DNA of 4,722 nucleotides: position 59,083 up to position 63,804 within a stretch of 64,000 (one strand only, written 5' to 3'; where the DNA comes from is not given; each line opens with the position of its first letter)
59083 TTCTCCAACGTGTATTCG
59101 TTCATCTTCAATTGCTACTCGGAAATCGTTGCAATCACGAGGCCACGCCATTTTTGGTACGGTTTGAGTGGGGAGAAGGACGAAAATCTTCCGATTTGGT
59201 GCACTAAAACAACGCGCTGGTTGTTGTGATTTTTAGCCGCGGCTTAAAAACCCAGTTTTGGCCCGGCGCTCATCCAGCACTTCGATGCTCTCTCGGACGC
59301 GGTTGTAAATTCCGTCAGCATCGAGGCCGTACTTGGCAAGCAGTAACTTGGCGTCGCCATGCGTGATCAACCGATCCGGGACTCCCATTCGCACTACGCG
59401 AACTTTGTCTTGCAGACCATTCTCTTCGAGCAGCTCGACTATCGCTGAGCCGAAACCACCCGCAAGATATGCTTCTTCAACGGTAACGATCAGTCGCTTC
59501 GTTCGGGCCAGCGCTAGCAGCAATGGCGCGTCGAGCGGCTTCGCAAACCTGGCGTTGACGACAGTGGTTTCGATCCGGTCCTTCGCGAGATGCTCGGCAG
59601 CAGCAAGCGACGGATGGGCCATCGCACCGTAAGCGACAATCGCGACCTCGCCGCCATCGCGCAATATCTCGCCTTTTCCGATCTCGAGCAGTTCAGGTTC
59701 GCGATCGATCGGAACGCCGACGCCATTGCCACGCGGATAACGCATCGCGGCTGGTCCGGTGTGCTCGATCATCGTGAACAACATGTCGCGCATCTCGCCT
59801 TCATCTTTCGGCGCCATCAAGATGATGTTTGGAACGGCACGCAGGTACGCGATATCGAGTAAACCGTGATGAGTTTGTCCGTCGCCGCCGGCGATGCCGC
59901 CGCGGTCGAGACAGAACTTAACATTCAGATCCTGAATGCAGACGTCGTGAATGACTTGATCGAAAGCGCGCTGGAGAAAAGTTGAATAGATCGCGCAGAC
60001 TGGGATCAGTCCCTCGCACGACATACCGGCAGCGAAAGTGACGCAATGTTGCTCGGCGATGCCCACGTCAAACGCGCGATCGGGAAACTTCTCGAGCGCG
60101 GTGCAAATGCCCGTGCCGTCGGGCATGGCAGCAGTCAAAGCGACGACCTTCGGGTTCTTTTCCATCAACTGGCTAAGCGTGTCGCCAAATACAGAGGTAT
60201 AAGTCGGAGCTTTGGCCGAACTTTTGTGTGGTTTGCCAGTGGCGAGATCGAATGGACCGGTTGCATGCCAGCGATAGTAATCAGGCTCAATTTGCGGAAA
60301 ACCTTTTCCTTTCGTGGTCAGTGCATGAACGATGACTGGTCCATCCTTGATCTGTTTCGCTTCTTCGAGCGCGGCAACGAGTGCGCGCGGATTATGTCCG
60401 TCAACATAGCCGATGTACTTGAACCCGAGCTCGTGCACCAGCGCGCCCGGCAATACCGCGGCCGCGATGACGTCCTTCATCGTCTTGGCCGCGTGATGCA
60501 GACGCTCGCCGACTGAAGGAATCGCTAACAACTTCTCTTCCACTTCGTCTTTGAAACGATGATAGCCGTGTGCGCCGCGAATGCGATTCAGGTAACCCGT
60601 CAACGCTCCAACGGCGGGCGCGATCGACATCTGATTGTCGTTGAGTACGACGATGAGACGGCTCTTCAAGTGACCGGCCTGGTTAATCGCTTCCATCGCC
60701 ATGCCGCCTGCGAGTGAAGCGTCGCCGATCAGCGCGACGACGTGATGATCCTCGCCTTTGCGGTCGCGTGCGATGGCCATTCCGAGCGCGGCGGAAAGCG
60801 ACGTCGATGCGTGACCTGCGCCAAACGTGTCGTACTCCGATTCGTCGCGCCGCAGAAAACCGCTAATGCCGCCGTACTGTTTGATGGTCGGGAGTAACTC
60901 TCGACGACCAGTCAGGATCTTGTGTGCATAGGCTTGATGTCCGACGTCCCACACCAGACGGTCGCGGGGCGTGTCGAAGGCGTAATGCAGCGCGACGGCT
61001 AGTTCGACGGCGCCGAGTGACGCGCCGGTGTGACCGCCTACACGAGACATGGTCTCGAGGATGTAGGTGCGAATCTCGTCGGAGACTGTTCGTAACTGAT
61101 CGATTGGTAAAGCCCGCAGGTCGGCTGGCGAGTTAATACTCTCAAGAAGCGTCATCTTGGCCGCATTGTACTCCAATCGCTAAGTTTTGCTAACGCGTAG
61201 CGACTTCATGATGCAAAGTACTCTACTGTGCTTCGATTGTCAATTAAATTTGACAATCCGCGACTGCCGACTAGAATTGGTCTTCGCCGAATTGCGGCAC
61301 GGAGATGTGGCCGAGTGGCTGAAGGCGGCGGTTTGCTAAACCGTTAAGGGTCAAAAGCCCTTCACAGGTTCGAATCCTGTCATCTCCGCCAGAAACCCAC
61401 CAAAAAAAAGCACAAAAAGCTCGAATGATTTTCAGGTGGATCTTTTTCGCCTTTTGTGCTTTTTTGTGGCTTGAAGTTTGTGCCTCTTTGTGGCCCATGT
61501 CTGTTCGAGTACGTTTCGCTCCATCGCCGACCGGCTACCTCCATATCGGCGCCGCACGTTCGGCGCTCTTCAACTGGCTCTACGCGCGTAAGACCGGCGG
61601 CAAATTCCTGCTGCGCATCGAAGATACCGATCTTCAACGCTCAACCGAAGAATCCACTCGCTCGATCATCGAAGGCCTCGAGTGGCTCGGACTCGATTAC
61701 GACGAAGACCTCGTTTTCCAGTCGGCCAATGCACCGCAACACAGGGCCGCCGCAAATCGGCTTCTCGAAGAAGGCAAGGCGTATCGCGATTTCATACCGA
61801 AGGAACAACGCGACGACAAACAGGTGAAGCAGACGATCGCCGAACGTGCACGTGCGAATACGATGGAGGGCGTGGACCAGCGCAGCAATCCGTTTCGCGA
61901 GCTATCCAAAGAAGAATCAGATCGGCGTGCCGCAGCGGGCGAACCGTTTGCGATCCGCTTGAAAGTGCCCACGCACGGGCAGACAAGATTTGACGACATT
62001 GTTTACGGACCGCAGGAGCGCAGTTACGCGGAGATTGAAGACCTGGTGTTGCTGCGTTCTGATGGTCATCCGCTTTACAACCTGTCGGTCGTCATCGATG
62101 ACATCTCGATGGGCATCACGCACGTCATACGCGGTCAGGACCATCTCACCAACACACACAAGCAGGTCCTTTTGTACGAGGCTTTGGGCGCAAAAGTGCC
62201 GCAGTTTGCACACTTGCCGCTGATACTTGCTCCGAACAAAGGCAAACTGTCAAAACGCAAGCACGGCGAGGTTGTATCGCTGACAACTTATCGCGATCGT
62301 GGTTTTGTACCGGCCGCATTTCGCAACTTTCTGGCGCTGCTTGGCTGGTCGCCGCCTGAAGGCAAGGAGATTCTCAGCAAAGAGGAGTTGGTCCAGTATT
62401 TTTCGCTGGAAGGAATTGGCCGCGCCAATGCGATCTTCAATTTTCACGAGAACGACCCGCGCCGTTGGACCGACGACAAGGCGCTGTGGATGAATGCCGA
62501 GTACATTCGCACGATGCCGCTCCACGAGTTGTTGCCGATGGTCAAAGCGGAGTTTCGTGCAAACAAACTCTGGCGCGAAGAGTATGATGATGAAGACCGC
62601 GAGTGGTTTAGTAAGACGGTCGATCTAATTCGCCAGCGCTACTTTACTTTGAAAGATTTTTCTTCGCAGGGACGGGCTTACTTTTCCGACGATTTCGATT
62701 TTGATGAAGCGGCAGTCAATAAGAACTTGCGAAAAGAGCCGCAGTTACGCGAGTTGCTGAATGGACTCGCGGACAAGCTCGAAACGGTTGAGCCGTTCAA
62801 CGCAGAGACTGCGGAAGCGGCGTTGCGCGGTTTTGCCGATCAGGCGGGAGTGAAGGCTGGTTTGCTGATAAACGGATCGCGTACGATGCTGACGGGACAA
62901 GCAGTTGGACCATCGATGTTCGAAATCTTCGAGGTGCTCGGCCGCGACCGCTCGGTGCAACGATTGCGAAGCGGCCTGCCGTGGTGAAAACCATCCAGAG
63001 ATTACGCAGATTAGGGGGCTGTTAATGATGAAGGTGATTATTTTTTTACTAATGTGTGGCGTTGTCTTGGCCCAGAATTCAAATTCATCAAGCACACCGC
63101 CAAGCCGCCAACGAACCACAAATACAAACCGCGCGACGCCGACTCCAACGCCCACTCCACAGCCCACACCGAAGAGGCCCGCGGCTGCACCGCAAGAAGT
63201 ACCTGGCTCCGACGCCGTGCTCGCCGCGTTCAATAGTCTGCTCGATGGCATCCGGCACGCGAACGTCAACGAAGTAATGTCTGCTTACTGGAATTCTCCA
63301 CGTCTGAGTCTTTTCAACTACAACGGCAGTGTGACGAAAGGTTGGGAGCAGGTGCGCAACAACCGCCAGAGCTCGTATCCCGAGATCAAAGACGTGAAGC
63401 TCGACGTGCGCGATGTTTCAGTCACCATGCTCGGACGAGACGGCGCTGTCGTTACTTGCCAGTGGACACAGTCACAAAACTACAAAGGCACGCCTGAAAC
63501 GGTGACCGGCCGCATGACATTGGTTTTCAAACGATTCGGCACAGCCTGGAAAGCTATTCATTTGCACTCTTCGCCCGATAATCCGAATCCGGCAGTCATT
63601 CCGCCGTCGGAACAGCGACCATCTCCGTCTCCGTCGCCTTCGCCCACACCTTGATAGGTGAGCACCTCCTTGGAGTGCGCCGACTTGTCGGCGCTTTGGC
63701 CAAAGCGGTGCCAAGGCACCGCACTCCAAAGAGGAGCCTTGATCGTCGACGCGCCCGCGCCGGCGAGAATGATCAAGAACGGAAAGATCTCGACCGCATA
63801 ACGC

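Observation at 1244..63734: About 36 copies of four short repeat families sit at nearly every non-divergent gene junction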

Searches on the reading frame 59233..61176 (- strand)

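Call 62: search_protein_families(library=pfam, proteins=[window:59233-61176:-], max_evalue=0.001)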
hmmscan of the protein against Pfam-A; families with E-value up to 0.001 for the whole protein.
window:59233-61176:- (647 aa): 6 families
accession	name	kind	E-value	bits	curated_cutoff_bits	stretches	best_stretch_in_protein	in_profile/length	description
PF13292.11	DXP_synthase_N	-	8.3e-110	366.8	21.2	1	11-287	1-274/274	1-deoxy-D-xylulose-5-phosphate synthase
PF02779.29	Transket_pyr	-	4.3e-45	153.9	27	1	323-484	2-171/174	Transketolase, pyrimidine binding domain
PF02780.25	Transketolase_C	-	5.7e-34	117.1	25.9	1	500-623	1-124/124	Transketolase, C-terminal domain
PF00456.26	Transketolase_N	-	3.1e-12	46.6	22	1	34-191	8-193/334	Transketolase, thiamine diphosphate binding domain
PF02775.26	TPP_enzyme_C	-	1.9e-05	25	21.9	1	115-183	22-84/151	Thiamine pyrophosphate enzyme, C-terminal TPP binding domain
PF00676.26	E1_dh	-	7.3e-05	22.3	22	1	122-186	104-166/300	Dehydrogenase E1 component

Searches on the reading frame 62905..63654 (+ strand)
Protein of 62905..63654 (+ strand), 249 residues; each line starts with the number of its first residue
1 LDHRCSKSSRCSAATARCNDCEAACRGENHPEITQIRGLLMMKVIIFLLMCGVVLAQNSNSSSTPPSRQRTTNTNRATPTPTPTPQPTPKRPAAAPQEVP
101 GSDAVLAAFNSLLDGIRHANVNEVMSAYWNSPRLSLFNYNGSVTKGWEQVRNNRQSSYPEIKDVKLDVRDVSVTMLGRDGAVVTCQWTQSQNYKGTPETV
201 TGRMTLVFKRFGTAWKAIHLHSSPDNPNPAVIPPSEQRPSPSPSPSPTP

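Call 103: search_protein_families(library=pfam, proteins=[window:62905-63654:+], max_evalue=0.0001)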
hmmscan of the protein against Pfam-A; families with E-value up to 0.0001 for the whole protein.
window:62905-63654:+ (249 aa): 4 families
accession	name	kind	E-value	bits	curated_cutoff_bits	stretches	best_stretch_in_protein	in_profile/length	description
PF13474.12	SnoaL_3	-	4.7e-11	43.5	22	1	105-224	1-118/121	SnoaL-like domain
PF14534.12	DUF4440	-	3.3e-10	40.8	25.2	1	105-216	1-106/107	Domain of unknown function (DUF4440)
PF08332.16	CaMKII_AD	-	7.9e-09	36.2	22.1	1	105-224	5-126/128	Calcium/calmodulin dependent protein kinase II association domain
PF11533.15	AtzH-like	-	4.5e-05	23.7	27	1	105-223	12-121/126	AtzH-like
